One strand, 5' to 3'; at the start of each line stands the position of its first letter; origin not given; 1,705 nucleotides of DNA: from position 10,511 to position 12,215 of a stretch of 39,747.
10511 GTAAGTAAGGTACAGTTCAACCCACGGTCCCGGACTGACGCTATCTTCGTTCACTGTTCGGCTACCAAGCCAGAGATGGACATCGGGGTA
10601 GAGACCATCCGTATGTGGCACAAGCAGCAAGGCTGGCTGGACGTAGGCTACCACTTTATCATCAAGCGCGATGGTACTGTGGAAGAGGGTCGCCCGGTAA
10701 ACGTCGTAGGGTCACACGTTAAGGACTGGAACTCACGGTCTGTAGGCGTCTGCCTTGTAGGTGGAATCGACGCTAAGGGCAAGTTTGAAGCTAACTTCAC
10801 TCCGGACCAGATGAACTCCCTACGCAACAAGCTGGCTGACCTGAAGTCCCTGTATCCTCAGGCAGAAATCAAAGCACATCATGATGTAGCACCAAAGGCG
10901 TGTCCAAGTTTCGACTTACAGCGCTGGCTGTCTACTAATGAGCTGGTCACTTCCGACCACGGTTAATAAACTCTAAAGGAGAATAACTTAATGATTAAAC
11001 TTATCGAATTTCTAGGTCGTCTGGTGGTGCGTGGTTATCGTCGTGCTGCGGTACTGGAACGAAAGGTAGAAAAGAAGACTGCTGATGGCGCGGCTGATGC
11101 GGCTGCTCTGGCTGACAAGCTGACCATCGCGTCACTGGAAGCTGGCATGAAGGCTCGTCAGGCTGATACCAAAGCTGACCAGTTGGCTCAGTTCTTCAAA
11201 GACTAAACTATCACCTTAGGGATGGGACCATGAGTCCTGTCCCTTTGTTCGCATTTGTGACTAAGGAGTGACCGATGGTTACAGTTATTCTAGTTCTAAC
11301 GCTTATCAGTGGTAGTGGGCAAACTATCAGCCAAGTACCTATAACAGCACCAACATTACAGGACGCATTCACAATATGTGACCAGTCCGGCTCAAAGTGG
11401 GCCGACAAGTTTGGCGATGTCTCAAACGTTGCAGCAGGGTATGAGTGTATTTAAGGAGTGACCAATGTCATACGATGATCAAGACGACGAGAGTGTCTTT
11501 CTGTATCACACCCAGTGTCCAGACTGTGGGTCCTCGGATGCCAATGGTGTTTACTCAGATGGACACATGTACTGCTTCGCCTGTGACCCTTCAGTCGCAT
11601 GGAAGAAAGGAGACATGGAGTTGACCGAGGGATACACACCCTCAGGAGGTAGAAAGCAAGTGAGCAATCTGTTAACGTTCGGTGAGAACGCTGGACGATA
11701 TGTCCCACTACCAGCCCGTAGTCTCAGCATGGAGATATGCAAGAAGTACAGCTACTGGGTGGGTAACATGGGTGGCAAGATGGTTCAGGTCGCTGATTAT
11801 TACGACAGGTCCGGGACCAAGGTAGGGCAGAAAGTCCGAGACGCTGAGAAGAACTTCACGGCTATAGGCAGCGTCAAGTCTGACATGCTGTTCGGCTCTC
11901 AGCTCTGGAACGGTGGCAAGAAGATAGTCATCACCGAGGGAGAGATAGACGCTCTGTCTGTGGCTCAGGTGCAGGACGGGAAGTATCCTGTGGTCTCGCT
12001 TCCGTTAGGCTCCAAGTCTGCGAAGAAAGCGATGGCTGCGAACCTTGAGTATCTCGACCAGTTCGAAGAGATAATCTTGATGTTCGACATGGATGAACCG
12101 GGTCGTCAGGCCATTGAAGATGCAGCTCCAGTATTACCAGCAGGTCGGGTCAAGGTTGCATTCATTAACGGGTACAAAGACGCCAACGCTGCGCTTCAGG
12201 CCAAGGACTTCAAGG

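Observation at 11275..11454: Small secreted-like protein whose RBS duplicates that of the primase-helicase gene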

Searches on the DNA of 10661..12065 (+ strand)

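Call 3: search_dna_similar(query=window:10900-11700:+, collection=phages, mode=near, max_rows=40)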
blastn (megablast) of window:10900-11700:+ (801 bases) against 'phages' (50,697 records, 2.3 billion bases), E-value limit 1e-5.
Records with a match: 183; places in all: 183; records where one place covers at least 80% of the query: 15.
Best place of each record, by identity: >=99% 10; 95-99% 111; 90-95% 53; 80-90% 9.
By first word of the organism name: Escherichia 82; Salmonella 54; Kayfunavirus 17; Enterobacter 9; Citrobacter 5; Klebsiella 5; Bacteriophage 2; Morganella 1; Hafnia 1; Enterobacteria 1; and 6 more.
By host as written in the record: Escherichia coli 44; - 25; Salmonella enterica subsp. enterica serovar Typhi 25; Salmonella enterica subsp. enterica serovar Typhi strain BRD948 8; Salmonella enterica subsp. enterica serovar Paratyphi C 5; Klebsiella pneumoniae 4; Salmonella enterica subsp. enterica serovar Paratyphi B 4; Salmonella enterica subsp. enterica serovar Paratyphi A 4; and 46 more.
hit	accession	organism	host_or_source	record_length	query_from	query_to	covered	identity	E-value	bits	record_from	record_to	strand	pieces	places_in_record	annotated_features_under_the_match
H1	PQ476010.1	Escherichia phage PhiNW-B1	Escherichia coli K1 LU_100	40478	1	801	100%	100.0%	0e+0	1480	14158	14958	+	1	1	record has no annotation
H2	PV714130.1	Escherichia phage Pipis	Escherichia coli UTI89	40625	1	801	100%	99.6%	0e+0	1463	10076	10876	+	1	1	DNA helicase/primase | hypothetical protein (x2) | endolysin amidase | ribosome_binding_site (x3)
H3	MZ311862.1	Escherichia phage vB_EcoP_LNA3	Escherichia coli K12 substrain MG1655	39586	1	801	100%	99.5%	0e+0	1458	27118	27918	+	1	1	record has no annotation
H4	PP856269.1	Escherichia phage UFJF_EcSW4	Escherichia coli ATCC 11775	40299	1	801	100%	97.4%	0e+0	1363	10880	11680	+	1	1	primase/helicase protein | hypothetical protein (x2) | endolysin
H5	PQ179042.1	Escherichia phage KM02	Escherichia coli K-12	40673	1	801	100%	96.6%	0e+0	1330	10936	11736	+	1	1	primase/helicase protein | hypothetical protein | endolysin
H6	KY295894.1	Escherichia phage vB_EcoP_F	Escherichia coli O18ac:K1:H7 ColV+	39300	1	801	100%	96.5%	0e+0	1325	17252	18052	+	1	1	replicative DNA helicase | hypothetical protein (x2) | N-acetyl-anhydromuranmyl-L-alanine amidase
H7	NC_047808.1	Escherichia phage vB_EcoP_F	Escherichia coli O18ac:K1:H7 ColV+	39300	1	801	100%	96.5%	0e+0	1325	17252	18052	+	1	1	toprim domain-containing protein | hypothetical protein (x2) | amidase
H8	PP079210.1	Escherichia phage phiYIO1-1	Escherichia coli DSM 30083 = JCM 1649 = ...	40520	1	801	100%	96.3%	0e+0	1314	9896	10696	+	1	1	YIO1_gp21: DNA helicse | YIO1_gp19: hypothetical protein | YIO1_gp20: hypothetical protein | YIO1_gp18: endolysin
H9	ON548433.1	Escherichia phage vB_EcoP_FFK3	Escherichia coli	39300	1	801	100%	96.1%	0e+0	1308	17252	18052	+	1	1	toprim domain-containing protein | hypothetical protein (x2) | N-acetylmuramoyl-L-alanine amidase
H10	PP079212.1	Escherichia phage phiHAO2-2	Escherichia coli E18055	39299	1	801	100%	96.0%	0e+0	1303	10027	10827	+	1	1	HAO2_gp21: DNA primase | HAO2_gp19: hypothetical protein | HAO2_gp20: hypothetical protein | HAO2_gp18: endolysin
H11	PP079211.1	Escherichia phage phiHAO1-1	Escherichia coli APEC E13010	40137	1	801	100%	95.9%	0e+0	1297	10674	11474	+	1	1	HAO1_gp22: DNA primase | HAO1_gp20: hypothetical protein | HAO1_gp21: hypothetical protein | HAO1_gp19: endolysin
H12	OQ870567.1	Escherichia phage SR04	Escherichia coli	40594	1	801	100%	95.4%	0e+0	1275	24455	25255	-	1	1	dnaG: DNA primase | hypothetical protein (x3)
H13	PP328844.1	Escherichia phage 216Ecol046PP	Escherichia coli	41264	1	801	98%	95.7%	0e+0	1264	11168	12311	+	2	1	hypothetical protein (x3) | DNA primase/helicase | endolysin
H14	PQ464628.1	Escherichia phage MirsaeidiM_Esher2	Escherichia coli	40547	78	801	90%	97.0%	0e+0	1216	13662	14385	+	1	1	DNA primase/helicase | hypothetical protein (x2) | HNH endonuclease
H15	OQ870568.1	Escherichia phage Zappy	Escherichia coli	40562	78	801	90%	96.8%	0e+0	1210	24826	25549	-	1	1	dnaG: DNA primase | hypothetical protein (x2)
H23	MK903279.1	Escherichia phage Peacock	Escherichia coli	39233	1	801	78%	96.3%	3e-167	1033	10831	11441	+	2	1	DNA primase/helicase | hypothetical protein | endolysin amidase | ribosome_binding_site (x2)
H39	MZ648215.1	Escherichia phage vB_EcoP_IMEP24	Escherichia coli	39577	1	801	78%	95.9%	2e-159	1017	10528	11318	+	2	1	primase | hypothetical protein (x2) | n-acetylmuramoyl-l-alanine amidase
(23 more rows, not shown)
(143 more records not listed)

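Call 5: get_annotated_region(hit=H2, flank=600)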
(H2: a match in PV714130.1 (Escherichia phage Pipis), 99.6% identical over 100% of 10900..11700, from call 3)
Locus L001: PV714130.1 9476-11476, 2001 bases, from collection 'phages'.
description: Escherichia phage Pipis, complete genome.
organism: Escherichia phage Pipis (NCBI taxid 3434944)
taxonomy: Viruses
host: Escherichia coli UTI89; source: waste water influent; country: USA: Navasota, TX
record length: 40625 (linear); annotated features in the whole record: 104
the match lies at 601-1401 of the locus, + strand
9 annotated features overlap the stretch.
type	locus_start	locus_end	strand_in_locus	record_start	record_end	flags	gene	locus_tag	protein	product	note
CDS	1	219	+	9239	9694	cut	-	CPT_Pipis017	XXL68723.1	hypothetical protein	-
regulatory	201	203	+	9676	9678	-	-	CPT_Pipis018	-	ribosome_binding_site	-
CDS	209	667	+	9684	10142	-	-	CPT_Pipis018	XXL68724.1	endolysin amidase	BLAST homology to Escherichia phage T7 Endolysin (ENLYS_BPT7) E value: 2.10233e-76; InterPro conserved domain ...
regulatory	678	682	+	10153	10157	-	-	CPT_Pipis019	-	ribosome_binding_site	-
CDS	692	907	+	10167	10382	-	-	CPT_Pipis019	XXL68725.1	hypothetical protein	-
regulatory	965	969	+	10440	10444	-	-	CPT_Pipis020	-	ribosome_binding_site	-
CDS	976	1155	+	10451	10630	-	-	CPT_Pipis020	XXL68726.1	hypothetical protein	Single transmembrane domain detected via TMHMM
regulatory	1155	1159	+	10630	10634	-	-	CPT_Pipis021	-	ribosome_binding_site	-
CDS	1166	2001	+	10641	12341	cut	-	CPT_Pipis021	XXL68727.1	DNA helicase/primase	BLAST homology to Escherichia phage T7 DNA helicase/primase (HELIC_BPT7). InterPro conserved domain Toprim-like ...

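Call 6: get_annotated_region(hit=H23, flank=600)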
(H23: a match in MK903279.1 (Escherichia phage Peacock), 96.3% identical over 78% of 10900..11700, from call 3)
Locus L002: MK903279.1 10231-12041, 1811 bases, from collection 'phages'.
description: Escherichia phage Peacock, complete genome.
organism: Escherichia phage Peacock (NCBI taxid 2591100)
taxonomy: Viruses; Duplodnaviria; Heunggongvirae; Uroviricota; Caudoviricetes; Autographiviridae; Studiervirinae; Kayfunavirus
host: Escherichia coli; source: waste water treatment plant influent sample; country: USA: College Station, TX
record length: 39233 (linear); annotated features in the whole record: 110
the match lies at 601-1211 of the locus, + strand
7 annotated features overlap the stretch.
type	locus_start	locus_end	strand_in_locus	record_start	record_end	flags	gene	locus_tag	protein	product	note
CDS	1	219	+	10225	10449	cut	-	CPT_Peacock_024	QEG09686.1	hypothetical protein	-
regulatory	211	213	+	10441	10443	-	-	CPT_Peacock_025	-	ribosome_binding_site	CPT_Peacock_025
CDS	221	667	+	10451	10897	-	-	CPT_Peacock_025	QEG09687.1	endolysin amidase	BLASTp similarity to NCBI NP_041973.1 phage T7 Endolysin; Contains InterPro IPR002502 N-acetylmuramoyl-L-alanine ...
regulatory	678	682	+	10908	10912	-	-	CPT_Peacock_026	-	ribosome_binding_site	CPT_Peacock_026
CDS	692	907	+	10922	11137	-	-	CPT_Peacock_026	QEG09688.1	hypothetical protein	-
regulatory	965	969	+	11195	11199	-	-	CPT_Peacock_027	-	ribosome_binding_site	CPT_Peacock_027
CDS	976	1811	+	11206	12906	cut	-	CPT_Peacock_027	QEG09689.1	DNA primase/helicase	BLASTp similarity to NCBI NP_041975.1 phage T7 DNA primase/helicase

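Call 27: search_dna_similar(query=window:11274-11451:+, collection=phages, mode=distant, max_rows=40)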
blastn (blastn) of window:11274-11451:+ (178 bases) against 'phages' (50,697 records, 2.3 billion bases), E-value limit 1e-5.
Records with a match: 15; places in all: 15; records where one place covers at least 80% of the query: 15.
Best place of each record, by identity: >=99% 4; 95-99% 11.
By first word of the organism name: Escherichia 15.
By host as written in the record: Escherichia coli 5; Escherichia coli O18ac:K1:H7 ColV+ 2; Escherichia coli ATCC 11775 1; Escherichia coli K12 substrain MG1655 1; Escherichia coli K1 LU_100 1; Escherichia coli UTI89 1; Escherichia coli K-12 1; Escherichia coli APEC E13010 1; and 2 more.
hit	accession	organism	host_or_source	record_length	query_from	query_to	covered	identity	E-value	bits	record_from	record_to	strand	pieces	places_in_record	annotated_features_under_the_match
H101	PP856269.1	Escherichia phage UFJF_EcSW4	Escherichia coli ATCC 11775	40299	1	178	100%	100.0%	3e-86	322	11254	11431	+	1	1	hypothetical protein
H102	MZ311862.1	Escherichia phage vB_EcoP_LNA3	Escherichia coli K12 substrain MG1655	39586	1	178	100%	100.0%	3e-86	322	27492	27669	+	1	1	record has no annotation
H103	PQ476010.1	Escherichia phage PhiNW-B1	Escherichia coli K1 LU_100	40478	1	178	100%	100.0%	3e-86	322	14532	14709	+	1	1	record has no annotation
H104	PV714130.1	Escherichia phage Pipis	Escherichia coli UTI89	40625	1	178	100%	100.0%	3e-86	322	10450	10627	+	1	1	hypothetical protein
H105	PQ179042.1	Escherichia phage KM02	Escherichia coli K-12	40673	1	178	100%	98.9%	2e-83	313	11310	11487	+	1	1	none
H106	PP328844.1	Escherichia phage 216Ecol046PP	Escherichia coli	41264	1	178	100%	98.9%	2e-83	313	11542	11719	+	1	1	hypothetical protein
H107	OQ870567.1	Escherichia phage SR04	Escherichia coli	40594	2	178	99%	98.9%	6e-83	311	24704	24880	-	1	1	hypothetical protein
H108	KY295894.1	Escherichia phage vB_EcoP_F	Escherichia coli O18ac:K1:H7 ColV+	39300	2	178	99%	98.3%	2e-81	306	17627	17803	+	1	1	hypothetical protein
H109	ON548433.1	Escherichia phage vB_EcoP_FFK3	Escherichia coli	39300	2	178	99%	98.3%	2e-81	306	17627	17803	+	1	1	hypothetical protein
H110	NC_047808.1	Escherichia phage vB_EcoP_F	Escherichia coli O18ac:K1:H7 ColV+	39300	2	178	99%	98.3%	2e-81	306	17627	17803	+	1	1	hypothetical protein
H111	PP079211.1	Escherichia phage phiHAO1-1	Escherichia coli APEC E13010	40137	2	178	99%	97.7%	3e-80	302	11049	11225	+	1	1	HAO1_gp21: hypothetical protein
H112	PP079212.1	Escherichia phage phiHAO2-2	Escherichia coli E18055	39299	2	178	99%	97.7%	3e-80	302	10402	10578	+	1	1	HAO2_gp20: hypothetical protein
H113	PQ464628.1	Escherichia phage MirsaeidiM_Esher2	Escherichia coli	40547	2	178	99%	97.7%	3e-80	302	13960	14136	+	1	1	hypothetical protein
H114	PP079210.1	Escherichia phage phiYIO1-1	Escherichia coli DSM 30083 = JCM 1649 = ...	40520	2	178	99%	97.2%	1e-78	297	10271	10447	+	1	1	YIO1_gp20: hypothetical protein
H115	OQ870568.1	Escherichia phage Zappy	Escherichia coli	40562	2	178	99%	97.2%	1e-78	297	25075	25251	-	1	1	hypothetical protein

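Call 28: search_dna_similar(query=window:10661-11261:+, collection=phages, mode=near, max_rows=30)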
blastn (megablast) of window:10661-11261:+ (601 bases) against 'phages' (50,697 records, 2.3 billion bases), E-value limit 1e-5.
Records with a match: 203; places in all: 204; records where one place covers at least 80% of the query: 145.
Best place of each record, by identity: >=99% 3; 95-99% 6; 90-95% 126; 80-90% 60; 60-80% 8.
By first word of the organism name: Escherichia 89; Salmonella 59; Kayfunavirus 17; Enterobacter 15; Citrobacter 5; Klebsiella 5; Shigella 3; Bacteriophage 2; Morganella 1; Dickeya 1; and 6 more.
By host as written in the record: Escherichia coli 46; Salmonella enterica subsp. enterica serovar Typhi 28; - 25; Salmonella enterica subsp. enterica serovar Typhi strain BRD948 10; Enterobacter cloacae 6; Salmonella enterica subsp. enterica serovar Paratyphi C 5; Klebsiella pneumoniae 4; Salmonella enterica subsp. enterica serovar Paratyphi B 4; and 53 more.
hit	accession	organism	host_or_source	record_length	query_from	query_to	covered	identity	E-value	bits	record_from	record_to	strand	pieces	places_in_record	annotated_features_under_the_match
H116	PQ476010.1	Escherichia phage PhiNW-B1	Escherichia coli K1 LU_100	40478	1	601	100%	99.8%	0e+0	1105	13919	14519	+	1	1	record has no annotation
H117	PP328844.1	Escherichia phage 216Ecol046PP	Escherichia coli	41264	1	601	100%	99.5%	0e+0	1094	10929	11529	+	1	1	endolysin | hypothetical protein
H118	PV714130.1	Escherichia phage Pipis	Escherichia coli UTI89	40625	1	601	100%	99.2%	0e+0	1083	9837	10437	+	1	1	endolysin amidase | hypothetical protein | ribosome_binding_site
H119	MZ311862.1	Escherichia phage vB_EcoP_LNA3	Escherichia coli K12 substrain MG1655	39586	1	601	100%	98.5%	0e+0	1061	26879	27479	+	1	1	record has no annotation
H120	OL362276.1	Escherichia phage HC13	Escherichia coli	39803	1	599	100%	95.7%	0e+0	965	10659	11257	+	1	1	hypothetical protein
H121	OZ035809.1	Kayfunavirus T147P5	-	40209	1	600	100%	95.2%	0e+0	948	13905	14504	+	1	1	record has no annotation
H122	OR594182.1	Escherichia phage vB_EcoM_SHAK7854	Escherichia sp.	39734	1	600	100%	94.8%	0e+0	937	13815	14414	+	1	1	similar to DNA polymerase I; phrog=15971; top_hit=NC_006882_p18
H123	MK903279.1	Escherichia phage Peacock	Escherichia coli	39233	1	600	100%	94.7%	0e+0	931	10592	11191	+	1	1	endolysin amidase | hypothetical protein | ribosome_binding_site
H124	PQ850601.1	Escherichia phage ElsieAttenhofer_Bas105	Escherichia coli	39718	1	600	100%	94.7%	0e+0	929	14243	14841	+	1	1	amidase | hypothetical protein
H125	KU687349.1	Citrobacter phage SH3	Citrobacter freundii CF3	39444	1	600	100%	94.7%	0e+0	929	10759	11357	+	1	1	n-acetylmuramoyl-l-alanine amidase | hypothetical protein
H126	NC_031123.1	Citrobacter phage SH3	Citrobacter freundii CF3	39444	1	600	100%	94.7%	0e+0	929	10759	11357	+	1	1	amidase | hypothetical protein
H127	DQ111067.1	Escherichia phage K1F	-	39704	1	600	100%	94.3%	0e+0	920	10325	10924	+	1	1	3.5: lysozyme | unknown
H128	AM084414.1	Escherichia phage K1F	-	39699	1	600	100%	94.3%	0e+0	920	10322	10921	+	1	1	3.5: gp3.5 protein | 3.5B: gp3.5B protein | 3.7: gp3.7 protein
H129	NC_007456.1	Escherichia phage K1F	Escherichia coli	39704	1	600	100%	94.3%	0e+0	920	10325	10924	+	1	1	3.5: amidase | hypothetical protein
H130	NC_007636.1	Escherichia phage K1F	-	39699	1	600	100%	94.3%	0e+0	920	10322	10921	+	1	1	3.5: amidase | 3.5B: amidase | 3.7: gp3.7 protein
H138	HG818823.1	Citrobacter phage CR44b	Citrobacter rodentium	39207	1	600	100%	94.2%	0e+0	915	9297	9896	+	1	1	3.5: predicted amidase (lysozyme) | 3.5: misc_feature | 4.3: conserved hypothetical phage protein | promoter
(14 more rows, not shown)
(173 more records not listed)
